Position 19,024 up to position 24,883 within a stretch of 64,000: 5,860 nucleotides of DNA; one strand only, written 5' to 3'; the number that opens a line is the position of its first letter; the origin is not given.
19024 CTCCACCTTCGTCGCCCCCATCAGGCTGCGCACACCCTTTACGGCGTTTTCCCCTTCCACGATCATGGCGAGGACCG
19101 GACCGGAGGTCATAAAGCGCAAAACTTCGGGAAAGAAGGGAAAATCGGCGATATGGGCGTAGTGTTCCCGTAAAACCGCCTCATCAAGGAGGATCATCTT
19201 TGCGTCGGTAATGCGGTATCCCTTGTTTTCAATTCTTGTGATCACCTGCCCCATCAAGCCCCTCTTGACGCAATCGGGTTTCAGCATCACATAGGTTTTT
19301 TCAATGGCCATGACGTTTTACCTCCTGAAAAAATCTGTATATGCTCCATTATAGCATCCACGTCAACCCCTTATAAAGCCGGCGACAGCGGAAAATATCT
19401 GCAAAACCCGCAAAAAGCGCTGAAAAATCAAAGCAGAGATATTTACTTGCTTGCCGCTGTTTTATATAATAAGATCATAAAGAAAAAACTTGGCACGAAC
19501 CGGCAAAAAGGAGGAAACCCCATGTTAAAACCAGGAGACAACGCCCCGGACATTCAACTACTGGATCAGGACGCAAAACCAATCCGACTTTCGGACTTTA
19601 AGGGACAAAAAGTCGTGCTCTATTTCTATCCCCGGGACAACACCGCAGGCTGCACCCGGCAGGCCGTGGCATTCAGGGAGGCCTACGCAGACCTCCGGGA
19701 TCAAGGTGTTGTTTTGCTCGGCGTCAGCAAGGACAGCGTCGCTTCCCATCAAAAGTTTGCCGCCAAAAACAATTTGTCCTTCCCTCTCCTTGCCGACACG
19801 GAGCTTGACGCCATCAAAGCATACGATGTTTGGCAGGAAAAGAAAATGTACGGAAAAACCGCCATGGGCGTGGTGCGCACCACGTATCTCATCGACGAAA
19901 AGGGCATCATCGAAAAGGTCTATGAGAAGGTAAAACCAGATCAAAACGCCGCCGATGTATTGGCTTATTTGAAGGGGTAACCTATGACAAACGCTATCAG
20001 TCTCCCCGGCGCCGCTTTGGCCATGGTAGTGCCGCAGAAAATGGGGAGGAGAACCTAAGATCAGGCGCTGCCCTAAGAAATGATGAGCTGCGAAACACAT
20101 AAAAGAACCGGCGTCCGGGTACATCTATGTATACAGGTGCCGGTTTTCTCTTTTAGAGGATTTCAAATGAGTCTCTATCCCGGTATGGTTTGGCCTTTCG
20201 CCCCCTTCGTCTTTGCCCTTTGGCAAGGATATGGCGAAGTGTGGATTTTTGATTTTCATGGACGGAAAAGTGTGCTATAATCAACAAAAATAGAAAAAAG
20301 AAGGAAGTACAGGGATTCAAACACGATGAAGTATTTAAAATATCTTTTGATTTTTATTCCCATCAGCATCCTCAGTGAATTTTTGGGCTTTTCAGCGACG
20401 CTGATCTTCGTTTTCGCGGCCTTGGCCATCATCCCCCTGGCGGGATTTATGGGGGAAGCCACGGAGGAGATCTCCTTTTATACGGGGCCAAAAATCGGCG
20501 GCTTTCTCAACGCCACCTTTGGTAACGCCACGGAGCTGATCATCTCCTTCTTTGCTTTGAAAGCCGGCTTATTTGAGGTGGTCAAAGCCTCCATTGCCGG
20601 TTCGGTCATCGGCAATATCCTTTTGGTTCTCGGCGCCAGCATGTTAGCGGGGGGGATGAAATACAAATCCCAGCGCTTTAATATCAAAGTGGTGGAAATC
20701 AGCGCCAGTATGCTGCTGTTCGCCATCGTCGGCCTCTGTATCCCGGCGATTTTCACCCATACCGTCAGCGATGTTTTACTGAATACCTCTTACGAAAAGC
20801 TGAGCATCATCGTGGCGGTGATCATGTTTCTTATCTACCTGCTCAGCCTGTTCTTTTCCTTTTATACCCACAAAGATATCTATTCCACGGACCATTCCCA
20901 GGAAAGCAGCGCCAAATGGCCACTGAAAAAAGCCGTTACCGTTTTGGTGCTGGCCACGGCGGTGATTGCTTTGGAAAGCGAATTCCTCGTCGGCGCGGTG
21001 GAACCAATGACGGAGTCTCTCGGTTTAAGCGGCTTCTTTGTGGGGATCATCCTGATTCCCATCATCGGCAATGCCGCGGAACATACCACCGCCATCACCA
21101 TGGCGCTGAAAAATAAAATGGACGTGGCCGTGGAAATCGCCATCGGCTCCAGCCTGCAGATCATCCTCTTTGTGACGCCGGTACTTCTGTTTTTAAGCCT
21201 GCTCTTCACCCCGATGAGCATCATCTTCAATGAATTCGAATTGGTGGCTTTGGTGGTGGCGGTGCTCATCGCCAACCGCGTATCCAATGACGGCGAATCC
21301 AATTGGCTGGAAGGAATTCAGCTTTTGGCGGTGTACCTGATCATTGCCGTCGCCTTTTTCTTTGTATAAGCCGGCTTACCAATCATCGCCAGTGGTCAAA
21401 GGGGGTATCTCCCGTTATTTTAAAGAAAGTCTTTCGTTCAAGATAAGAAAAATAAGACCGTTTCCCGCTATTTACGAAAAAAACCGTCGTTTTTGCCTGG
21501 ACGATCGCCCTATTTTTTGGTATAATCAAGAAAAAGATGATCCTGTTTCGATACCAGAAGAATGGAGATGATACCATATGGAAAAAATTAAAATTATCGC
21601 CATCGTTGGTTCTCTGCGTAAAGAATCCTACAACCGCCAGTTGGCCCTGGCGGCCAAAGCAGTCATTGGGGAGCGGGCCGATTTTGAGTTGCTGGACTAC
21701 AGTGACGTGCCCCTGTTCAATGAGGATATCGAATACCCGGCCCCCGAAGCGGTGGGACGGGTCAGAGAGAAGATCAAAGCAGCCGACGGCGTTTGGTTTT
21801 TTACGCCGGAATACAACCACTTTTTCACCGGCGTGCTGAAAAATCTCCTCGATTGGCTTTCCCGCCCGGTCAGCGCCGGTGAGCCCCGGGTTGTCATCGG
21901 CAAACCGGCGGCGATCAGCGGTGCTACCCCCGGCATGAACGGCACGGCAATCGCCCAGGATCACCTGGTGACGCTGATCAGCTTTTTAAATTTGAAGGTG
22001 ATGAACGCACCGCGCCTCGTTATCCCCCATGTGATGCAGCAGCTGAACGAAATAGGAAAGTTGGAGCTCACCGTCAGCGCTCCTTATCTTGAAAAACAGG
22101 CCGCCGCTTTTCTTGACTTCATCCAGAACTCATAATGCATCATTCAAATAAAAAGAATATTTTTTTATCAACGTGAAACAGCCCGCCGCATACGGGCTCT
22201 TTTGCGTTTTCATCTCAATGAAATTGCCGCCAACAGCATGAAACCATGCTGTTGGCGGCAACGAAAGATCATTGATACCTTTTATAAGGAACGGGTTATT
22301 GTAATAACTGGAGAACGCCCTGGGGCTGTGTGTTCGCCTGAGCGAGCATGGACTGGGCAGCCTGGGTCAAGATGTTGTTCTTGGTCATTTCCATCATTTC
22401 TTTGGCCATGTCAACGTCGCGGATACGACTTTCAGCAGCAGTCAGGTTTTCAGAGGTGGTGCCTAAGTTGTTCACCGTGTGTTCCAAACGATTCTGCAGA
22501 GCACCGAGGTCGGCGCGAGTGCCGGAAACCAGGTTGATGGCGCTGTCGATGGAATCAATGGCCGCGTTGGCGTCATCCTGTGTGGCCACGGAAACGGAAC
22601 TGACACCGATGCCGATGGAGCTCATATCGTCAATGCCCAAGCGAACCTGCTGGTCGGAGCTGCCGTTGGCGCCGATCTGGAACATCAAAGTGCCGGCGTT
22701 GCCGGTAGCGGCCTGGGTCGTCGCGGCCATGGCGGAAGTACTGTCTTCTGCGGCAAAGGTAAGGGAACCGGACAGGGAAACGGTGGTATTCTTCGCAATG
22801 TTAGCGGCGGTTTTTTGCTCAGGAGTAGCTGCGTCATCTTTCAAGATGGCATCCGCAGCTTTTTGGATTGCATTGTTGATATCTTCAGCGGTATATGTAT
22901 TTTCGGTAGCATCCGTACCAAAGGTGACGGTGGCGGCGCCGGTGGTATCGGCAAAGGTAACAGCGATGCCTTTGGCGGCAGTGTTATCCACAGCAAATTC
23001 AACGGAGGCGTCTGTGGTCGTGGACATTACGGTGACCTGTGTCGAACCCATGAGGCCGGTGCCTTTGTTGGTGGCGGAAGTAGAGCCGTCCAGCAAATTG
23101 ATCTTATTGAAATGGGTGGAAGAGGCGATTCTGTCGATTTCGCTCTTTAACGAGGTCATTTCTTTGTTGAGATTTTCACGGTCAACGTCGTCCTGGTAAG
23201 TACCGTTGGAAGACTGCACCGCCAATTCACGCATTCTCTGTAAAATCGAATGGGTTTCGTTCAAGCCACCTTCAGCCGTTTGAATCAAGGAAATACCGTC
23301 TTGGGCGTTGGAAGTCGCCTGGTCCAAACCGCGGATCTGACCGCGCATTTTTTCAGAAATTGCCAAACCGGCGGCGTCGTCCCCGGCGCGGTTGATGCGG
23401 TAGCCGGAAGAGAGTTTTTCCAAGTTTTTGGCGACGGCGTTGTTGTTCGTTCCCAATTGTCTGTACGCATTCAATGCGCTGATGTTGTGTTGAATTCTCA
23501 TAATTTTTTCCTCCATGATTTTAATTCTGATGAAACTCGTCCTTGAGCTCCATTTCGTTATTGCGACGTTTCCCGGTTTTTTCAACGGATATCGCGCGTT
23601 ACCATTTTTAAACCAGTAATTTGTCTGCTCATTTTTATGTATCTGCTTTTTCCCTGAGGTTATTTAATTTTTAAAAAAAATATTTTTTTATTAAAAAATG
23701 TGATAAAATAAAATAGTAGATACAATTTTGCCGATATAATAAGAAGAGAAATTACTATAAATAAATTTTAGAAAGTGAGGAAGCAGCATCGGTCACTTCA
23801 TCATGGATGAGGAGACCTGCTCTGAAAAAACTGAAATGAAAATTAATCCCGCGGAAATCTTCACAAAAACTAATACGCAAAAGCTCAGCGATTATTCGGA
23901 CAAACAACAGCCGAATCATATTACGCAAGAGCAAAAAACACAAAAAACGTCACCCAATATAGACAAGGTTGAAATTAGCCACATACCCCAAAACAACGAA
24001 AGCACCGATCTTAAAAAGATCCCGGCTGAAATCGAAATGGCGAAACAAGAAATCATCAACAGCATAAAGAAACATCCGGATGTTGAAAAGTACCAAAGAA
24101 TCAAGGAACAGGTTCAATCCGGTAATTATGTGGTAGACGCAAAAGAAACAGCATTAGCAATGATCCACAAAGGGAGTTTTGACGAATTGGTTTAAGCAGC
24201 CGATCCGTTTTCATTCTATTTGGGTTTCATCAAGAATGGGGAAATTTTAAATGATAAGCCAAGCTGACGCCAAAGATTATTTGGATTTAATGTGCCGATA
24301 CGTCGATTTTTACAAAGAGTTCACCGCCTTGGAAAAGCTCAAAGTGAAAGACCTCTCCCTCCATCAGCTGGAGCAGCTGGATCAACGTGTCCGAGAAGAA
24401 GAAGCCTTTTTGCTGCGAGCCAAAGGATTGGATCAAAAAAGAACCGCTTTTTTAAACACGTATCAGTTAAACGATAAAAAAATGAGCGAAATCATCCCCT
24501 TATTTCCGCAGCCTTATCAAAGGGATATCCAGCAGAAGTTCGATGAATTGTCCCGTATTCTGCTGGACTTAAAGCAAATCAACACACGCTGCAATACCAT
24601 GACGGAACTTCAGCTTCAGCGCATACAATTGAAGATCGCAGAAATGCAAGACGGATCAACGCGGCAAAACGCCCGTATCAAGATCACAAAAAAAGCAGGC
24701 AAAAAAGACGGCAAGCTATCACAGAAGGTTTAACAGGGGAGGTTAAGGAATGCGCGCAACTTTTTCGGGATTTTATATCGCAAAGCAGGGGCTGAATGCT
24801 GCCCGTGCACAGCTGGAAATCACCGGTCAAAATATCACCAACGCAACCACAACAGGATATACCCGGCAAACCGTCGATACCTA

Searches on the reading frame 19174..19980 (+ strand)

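Call 18: search_protein_families(library=pfam, proteins=[window:19174-19980:+], max_evalue=0.001)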
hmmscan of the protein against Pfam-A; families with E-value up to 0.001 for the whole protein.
window:19174-19980:+ (268 aa): 2 families
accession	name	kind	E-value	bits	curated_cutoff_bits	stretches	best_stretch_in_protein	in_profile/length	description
PF00578.27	AhpC-TSA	-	3.6e-40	137.2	26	1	120-248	1-123/124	AhpC/TSA family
PF08534.16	Redoxin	-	6.7e-23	81.6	26.6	1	119-262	1-147/148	Redoxin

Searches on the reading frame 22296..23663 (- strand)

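Call 23: search_protein_families(library=pfam, proteins=[window:22296-23663:-], max_evalue=0.001)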
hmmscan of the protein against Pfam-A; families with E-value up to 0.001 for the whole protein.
window:22296-23663:- (455 aa): 2 families
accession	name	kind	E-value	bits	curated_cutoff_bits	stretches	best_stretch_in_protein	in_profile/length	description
PF00669.25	Flagellin_N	-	1.8e-46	158.1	26.6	1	57-194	1-137/139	Bacterial flagellin N-terminal helical region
PF00700.27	Flagellin_C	-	9.5e-32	109.6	23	1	369-454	1-86/86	Bacterial flagellin C-terminal helical region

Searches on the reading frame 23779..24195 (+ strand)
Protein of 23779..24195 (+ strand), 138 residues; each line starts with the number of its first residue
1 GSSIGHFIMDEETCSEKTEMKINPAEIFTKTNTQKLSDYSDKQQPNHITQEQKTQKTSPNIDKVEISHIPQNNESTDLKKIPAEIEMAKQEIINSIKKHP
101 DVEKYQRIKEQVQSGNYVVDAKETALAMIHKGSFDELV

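Call 18: search_protein_families(library=pfam, proteins=[window:23779-24195:+], max_evalue=0.001)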
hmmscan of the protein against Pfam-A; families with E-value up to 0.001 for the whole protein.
window:23779-24195:+ (138 aa): 1 family
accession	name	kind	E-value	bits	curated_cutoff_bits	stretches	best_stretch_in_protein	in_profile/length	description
PF04316.19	FlgM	-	1e-05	26.1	25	1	90-129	13-54/55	Anti-sigma-28 factor, FlgM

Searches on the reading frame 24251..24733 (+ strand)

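Call 18: search_protein_families(library=pfam, proteins=[window:24251-24733:+], max_evalue=0.001)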
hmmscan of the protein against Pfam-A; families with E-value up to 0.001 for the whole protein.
window:24251-24733:+ (160 aa): 1 family
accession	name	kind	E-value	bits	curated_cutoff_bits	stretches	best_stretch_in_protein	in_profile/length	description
PF05130.17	FlgN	-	3.2e-08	34.5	30.5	1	9-139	5-136/147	FlgN protein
